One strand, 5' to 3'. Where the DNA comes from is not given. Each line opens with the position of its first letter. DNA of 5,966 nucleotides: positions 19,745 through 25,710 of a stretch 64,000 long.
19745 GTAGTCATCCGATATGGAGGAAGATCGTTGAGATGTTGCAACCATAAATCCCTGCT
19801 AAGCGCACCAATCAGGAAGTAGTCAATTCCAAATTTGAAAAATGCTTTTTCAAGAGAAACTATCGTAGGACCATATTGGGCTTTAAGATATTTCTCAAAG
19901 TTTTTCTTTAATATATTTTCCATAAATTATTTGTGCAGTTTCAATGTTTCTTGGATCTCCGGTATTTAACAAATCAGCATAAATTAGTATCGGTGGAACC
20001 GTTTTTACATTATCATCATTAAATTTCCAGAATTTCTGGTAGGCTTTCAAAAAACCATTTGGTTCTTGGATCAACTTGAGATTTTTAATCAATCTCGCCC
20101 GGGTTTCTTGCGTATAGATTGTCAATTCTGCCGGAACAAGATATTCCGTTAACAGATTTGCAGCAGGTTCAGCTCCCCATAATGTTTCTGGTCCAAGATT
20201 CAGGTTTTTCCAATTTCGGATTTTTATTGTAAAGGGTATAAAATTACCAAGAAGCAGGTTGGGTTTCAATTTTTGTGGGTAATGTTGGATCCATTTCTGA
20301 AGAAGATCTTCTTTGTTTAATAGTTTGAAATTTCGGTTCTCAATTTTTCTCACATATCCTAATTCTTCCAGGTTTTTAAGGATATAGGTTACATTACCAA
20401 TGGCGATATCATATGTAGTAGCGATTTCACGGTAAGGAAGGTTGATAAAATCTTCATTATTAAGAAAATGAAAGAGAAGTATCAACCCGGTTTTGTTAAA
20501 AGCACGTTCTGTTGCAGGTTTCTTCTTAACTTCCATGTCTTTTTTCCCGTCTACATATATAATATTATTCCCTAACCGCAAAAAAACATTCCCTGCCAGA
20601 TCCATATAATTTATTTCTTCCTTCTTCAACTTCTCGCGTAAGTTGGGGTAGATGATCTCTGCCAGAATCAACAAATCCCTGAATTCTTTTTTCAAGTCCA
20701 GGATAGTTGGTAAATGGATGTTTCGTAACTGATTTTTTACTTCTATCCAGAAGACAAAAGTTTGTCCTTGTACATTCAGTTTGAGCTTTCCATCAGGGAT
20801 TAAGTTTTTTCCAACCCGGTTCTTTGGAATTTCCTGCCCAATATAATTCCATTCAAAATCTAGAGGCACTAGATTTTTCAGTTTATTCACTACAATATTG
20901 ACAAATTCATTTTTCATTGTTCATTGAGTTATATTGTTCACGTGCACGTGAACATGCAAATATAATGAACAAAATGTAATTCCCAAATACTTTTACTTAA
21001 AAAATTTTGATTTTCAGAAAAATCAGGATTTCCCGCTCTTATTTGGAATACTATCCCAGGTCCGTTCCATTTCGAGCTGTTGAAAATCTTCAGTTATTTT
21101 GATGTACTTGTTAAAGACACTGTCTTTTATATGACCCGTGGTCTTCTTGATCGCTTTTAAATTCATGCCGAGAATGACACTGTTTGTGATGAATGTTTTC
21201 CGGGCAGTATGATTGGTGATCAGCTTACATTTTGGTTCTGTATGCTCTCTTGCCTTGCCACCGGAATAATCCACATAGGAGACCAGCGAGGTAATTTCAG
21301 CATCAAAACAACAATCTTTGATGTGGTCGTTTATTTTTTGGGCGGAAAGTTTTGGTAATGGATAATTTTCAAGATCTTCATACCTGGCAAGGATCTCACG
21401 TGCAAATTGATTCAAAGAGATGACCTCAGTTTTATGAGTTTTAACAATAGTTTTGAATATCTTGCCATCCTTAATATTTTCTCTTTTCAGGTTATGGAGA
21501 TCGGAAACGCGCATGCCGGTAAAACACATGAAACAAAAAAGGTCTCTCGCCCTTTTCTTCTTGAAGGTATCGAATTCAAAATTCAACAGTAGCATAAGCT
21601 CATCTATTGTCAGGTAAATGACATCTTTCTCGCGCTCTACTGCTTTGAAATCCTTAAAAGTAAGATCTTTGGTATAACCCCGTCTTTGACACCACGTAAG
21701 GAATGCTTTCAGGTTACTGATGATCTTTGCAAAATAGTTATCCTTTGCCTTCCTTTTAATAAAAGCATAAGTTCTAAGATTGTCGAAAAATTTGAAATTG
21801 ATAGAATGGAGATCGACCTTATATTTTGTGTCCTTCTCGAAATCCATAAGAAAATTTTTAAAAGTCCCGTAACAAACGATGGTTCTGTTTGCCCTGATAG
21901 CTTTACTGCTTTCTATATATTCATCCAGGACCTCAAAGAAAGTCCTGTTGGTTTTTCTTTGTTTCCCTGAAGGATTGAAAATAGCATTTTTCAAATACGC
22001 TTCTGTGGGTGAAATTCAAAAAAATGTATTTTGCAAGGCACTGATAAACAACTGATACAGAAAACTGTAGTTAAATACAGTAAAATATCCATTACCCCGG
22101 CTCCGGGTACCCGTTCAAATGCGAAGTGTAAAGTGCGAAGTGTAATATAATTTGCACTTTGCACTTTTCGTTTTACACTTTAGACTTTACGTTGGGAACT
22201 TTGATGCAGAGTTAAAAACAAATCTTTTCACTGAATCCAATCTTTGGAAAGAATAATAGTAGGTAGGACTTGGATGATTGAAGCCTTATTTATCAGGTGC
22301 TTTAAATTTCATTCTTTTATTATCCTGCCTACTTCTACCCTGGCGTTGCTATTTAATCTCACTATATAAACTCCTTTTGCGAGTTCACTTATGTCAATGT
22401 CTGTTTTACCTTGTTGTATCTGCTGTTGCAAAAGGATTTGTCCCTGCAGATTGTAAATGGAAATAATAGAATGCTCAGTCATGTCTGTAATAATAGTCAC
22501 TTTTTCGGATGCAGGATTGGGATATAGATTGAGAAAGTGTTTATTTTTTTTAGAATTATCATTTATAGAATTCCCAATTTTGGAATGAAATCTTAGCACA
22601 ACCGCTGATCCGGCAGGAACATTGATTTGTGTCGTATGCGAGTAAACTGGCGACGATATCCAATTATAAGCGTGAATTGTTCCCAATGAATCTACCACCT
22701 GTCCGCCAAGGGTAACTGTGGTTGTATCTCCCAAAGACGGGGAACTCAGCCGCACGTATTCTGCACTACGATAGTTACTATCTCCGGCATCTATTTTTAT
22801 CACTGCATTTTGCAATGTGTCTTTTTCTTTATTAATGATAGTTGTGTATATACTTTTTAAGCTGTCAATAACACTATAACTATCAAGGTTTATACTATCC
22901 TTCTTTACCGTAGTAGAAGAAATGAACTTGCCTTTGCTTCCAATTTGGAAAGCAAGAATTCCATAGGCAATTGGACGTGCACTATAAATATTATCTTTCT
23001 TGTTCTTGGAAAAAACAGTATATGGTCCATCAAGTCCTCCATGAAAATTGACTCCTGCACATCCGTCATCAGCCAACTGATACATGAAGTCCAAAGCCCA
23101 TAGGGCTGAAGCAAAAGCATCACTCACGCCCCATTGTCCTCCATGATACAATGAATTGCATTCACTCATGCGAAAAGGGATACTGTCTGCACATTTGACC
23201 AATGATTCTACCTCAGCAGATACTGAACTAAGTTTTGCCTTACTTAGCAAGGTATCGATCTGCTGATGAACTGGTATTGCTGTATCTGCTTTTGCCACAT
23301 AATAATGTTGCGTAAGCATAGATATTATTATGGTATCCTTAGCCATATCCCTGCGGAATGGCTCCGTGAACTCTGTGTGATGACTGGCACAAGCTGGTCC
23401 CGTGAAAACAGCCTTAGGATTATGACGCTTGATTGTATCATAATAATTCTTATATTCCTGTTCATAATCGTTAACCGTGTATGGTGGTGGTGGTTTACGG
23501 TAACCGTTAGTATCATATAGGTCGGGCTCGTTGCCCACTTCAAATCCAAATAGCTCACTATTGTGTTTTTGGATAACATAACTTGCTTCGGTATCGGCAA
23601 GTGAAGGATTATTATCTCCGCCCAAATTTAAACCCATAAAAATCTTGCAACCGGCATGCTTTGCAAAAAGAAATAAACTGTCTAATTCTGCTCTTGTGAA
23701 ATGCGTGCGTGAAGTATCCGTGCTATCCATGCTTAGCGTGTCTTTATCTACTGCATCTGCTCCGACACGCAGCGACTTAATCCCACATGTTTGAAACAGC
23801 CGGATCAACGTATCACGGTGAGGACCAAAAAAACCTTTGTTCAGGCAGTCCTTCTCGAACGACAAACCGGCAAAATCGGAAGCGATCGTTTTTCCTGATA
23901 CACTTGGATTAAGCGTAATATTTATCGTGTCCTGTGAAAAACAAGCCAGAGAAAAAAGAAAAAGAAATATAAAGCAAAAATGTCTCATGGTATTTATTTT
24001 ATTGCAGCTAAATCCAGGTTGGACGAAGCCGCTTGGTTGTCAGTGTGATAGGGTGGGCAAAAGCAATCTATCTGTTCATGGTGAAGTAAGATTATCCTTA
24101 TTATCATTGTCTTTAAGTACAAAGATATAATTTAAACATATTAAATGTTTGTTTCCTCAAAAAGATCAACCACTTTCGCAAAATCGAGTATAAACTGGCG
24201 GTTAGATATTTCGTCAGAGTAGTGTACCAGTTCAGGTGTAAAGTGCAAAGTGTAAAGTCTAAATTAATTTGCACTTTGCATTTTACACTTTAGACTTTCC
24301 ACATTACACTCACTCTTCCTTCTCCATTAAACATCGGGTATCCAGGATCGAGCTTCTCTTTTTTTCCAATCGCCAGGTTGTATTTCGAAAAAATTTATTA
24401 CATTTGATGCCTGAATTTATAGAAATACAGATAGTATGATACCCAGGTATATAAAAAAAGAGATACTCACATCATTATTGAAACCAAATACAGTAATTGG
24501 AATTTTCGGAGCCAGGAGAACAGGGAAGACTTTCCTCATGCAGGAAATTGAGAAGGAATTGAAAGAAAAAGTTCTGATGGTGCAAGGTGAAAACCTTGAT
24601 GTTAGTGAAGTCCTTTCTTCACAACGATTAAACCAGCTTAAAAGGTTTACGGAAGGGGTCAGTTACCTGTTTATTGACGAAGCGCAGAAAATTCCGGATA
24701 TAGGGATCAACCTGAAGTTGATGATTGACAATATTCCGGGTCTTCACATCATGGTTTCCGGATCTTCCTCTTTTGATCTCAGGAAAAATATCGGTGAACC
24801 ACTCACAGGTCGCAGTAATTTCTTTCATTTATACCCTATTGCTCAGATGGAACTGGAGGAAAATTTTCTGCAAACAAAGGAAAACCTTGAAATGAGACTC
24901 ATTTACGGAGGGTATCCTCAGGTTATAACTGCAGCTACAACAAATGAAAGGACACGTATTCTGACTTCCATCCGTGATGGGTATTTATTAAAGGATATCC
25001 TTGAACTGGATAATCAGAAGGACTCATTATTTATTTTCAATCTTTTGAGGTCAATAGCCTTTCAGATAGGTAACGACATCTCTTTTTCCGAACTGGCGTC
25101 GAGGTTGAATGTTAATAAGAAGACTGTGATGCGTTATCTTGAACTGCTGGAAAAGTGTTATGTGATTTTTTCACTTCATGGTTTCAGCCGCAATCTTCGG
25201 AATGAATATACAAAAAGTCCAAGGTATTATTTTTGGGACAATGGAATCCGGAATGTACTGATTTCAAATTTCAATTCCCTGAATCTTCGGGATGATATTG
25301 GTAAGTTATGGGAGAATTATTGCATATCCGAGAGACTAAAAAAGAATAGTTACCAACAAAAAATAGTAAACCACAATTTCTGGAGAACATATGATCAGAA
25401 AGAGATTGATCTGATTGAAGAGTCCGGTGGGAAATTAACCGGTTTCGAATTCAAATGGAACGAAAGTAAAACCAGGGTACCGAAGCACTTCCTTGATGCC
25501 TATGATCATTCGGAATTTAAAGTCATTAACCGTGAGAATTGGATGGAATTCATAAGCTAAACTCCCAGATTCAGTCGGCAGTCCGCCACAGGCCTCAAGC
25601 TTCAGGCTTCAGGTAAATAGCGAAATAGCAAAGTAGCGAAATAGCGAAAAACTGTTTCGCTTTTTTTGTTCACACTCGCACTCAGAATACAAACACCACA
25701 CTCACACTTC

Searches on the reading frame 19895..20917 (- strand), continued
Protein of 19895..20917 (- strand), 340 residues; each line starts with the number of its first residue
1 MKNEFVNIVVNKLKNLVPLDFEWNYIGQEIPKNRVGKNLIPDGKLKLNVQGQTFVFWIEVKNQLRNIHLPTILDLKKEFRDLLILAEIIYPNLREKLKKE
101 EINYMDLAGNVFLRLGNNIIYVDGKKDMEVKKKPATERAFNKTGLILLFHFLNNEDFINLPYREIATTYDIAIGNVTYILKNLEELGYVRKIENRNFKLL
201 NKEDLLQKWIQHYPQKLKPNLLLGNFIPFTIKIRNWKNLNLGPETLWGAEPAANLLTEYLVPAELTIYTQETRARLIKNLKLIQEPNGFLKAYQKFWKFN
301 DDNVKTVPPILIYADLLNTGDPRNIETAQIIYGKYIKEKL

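Call 101: fold_search(model_id=the predicted structure, library=pdb)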
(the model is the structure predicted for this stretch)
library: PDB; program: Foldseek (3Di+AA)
matches with E <= 10: 1123; with E <= 0.001: 0
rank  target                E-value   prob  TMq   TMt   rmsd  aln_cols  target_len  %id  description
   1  2wte_A                5.1e-03  0.96  0.17  0.26  12.8       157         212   14  The structure of the CRISPR-associated protein, Csa3, from Sulfolobus solfataricus at 1.8 angstrom resolution. (released 2010-09-22)
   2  2vld_A                2.0e-02  0.98  0.22  0.31   4.6       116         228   17  crystal structure of a repair endonuclease from Pyrococcus abyssi (released 2009-05-19)
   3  2vld_B                2.1e-02  0.98  0.22  0.31   4.7       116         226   17  crystal structure of a repair endonuclease from Pyrococcus abyssi (released 2009-05-19)
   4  4tv7_D                2.4e-02  0.20  0.14  0.11  25.9       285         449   15  Crystal structure of Bacillus subtilis GabR at 2.05 Angstroms resolution (released 2014-12-24)
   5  8em1_A                3.0e-02  0.72  0.23  0.17  15.1       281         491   13  Type IIS Restriction Endonuclease PaqCI, DNA Unbound (released 2023-03-22)
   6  4tv7_C                3.4e-02  0.14  0.12  0.10  25.1       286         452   14  Crystal structure of Bacillus subtilis GabR at 2.05 Angstroms resolution (released 2014-12-24)
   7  7b5y_A                4.1e-02  0.99  0.19  0.29   5.7        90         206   16  S. agalactiae BusR in complex with its busAB-promotor DNA (released 2021-08-11)
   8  5gkj_B                4.1e-02  0.75  0.16  0.21   7.4       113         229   15  Structure of EndoMS in apo form (released 2016-11-02)
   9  5gke_A                4.9e-02  0.90  0.20  0.27   5.1       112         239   12  Structure of EndoMS-dsDNA1 complex (released 2016-11-02)
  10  5yi3_B                5.5e-02  0.77  0.16  0.32  12.5       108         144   20  Structure of Lactococcus lactis ZitR, C30S mutant in complex with DNA (released 2017-12-06)
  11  4n0b_C                5.9e-02  0.13  0.12  0.10  25.8       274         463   15  Crystal structure of Bacillus subtilis GabR, an autorepressor and transcriptional activator of GabT (released 2013-10-30)
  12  3by6_D                7.0e-02  0.93  0.16  0.38   6.1        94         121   19  Crystal structure of a transcriptional regulator from Oenococcus oeni (released 2008-02-19)
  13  8em1_B                7.0e-02  0.21  0.23  0.17  21.4       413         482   12  Type IIS Restriction Endonuclease PaqCI, DNA Unbound (released 2023-03-22)
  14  4fx0_B                7.4e-02  0.99  0.20  0.47   3.8        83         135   20  Crystal structure of M. tuberculosis transcriptional regulator MosR (released 2012-09-26)
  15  2h09                  7.4e-02  0.97  0.17  0.39   4.0        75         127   20  Crystal structure of diphtheria toxin repressor like protein from E. coli (released 2007-05-15)
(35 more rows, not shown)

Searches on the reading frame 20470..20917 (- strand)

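Call 90: search_protein_families(library=pfam, proteins=[window:20470-20917:-], max_evalue=5)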
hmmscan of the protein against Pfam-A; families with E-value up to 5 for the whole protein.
window:20470-20917:- (149 aa): 1 family
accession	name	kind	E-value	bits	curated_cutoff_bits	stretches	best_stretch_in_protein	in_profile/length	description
PF17886.7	ArsA_HSP20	-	0.042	13.9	22.5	1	43-76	16-47/63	HSP20-like domain found in ArsA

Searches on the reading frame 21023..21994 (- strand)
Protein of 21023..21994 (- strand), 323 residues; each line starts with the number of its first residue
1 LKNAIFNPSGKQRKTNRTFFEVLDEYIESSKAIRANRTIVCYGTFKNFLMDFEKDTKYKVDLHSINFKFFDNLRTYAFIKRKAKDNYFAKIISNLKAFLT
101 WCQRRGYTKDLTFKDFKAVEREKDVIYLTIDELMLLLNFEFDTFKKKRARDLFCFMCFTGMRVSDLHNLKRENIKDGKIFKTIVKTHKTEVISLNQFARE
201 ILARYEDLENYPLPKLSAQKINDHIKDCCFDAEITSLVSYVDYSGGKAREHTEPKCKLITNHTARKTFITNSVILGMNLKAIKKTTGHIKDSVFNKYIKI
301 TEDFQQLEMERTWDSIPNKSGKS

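Call 27: search_protein_families(library=pfam, proteins=[window:21023-21994:-], max_evalue=0.01)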
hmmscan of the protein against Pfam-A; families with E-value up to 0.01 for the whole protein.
window:21023-21994:- (323 aa): 2 families
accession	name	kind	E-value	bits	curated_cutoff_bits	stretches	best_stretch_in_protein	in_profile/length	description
PF00589.27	Phage_integrase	-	1.9e-12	47.8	27.1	1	128-301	3-169/172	Phage integrase family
PF13102.12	Phage_int_SAM_5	-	7.3e-07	29.9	22.3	1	18-113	1-93/98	Phage integrase SAM-like domain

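Call 66: search_protein_families(library=padloc, proteins=[window:21023-21994:-], max_evalue=0.001)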
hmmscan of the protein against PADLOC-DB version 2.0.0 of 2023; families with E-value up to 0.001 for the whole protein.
window:21023-21994:- (323 aa): 0 families

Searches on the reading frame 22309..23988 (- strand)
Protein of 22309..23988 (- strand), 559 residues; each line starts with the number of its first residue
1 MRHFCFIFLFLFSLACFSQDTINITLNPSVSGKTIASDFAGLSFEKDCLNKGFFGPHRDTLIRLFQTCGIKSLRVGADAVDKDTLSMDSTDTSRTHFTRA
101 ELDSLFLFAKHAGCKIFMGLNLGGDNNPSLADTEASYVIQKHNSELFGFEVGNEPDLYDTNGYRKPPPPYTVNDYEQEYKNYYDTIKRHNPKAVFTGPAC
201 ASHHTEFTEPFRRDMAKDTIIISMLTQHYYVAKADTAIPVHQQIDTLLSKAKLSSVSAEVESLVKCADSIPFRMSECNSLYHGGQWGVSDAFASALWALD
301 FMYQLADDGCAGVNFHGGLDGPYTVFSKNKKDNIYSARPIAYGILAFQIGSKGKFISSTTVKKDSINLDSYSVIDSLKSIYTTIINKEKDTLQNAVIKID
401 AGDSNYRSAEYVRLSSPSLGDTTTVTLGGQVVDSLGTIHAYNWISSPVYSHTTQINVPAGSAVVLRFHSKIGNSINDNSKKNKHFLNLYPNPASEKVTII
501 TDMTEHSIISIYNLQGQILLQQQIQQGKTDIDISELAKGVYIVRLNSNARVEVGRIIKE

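Call 27: search_protein_families(library=pfam, proteins=[window:22309-23988:-], max_evalue=0.01)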
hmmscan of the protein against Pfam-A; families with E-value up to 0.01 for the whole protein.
window:22309-23988:- (559 aa): 4 families
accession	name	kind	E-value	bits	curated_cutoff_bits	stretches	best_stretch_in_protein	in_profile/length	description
PF18962.6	Por_Secre_tail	-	4.7e-15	56.1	27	1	488-555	1-72/75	Secretion system C-terminal sorting domain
PF01229.23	Glyco_hydro_39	-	1.6e-06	27.6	26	1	147-281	150-275/472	Glycosyl hydrolases family 39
PF16967.11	TcfC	-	0.00043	20.2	29.4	1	503-545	9-50/68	E-set like domain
PF16862.10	Glyco_hydro_79C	-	0.0064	17.8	27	0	393-464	29-103/103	Glycosyl hydrolase family 79 C-terminal beta domain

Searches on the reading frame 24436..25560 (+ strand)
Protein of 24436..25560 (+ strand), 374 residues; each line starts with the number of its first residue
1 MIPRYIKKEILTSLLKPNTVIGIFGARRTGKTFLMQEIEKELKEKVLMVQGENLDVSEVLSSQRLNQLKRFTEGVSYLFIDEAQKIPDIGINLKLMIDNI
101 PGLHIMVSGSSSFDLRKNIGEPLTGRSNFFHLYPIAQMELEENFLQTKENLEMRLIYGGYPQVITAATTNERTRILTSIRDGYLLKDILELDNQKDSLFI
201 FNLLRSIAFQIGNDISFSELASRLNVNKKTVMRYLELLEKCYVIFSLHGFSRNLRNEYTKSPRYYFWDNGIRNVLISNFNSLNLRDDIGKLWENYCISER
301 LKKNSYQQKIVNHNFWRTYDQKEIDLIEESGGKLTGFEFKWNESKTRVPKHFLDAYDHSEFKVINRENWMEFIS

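Call 27: search_protein_families(library=pfam, proteins=[window:24436-25560:+], max_evalue=0.01)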
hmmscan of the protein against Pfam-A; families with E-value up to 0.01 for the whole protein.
window:24436-25560:+ (374 aa): 5 families
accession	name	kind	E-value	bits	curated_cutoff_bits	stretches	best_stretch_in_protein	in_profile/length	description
PF13635.12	DUF4143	-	1.3e-39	135.9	28.1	1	186-342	2-160/160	Domain of unknown function (DUF4143)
PF13173.12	AAA_14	-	1.7e-25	89.9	27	1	18-140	2-128/129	AAA domain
PF08279.18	HTH_11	-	9.8e-05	22.6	25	1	213-241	14-42/55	HTH domain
PF13412.12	HTH_24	-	0.0031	17.5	21.9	1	214-240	17-43/48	Winged helix-turn-helix DNA-binding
PF00004.35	AAA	-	0.0035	18.2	21.2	0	23-86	3-69/131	ATPase family associated with various cellular activities (AAA)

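Call 66: search_protein_families(library=padloc, proteins=[window:24436-25560:+], max_evalue=0.001)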
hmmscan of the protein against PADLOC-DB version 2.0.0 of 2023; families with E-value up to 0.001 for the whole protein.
window:24436-25560:+ (374 aa): 7 families
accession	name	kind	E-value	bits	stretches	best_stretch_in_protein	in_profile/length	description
PDLC04789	PDC-S01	-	8.6e-144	477.2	1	1-373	1-373/375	-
PDLC04790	PDC-S01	-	8.3e-55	184.2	1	2-344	12-370/422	-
PDLC04787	PDC-S01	-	3.3e-43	146.1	1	3-333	12-349/412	-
PDLC04791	PDC-S01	-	4.6e-32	109.2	1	1-368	1-379/395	-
PDLC04788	PDC-S01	-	2.8e-20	70.7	2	154-344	183-385/448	-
PDLC04786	PDC-S01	-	1.4e-16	58.3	2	23-146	25-155/439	-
PDLC04792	PDC-S01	-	2.4e-06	24.4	1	1-111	1-122/452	-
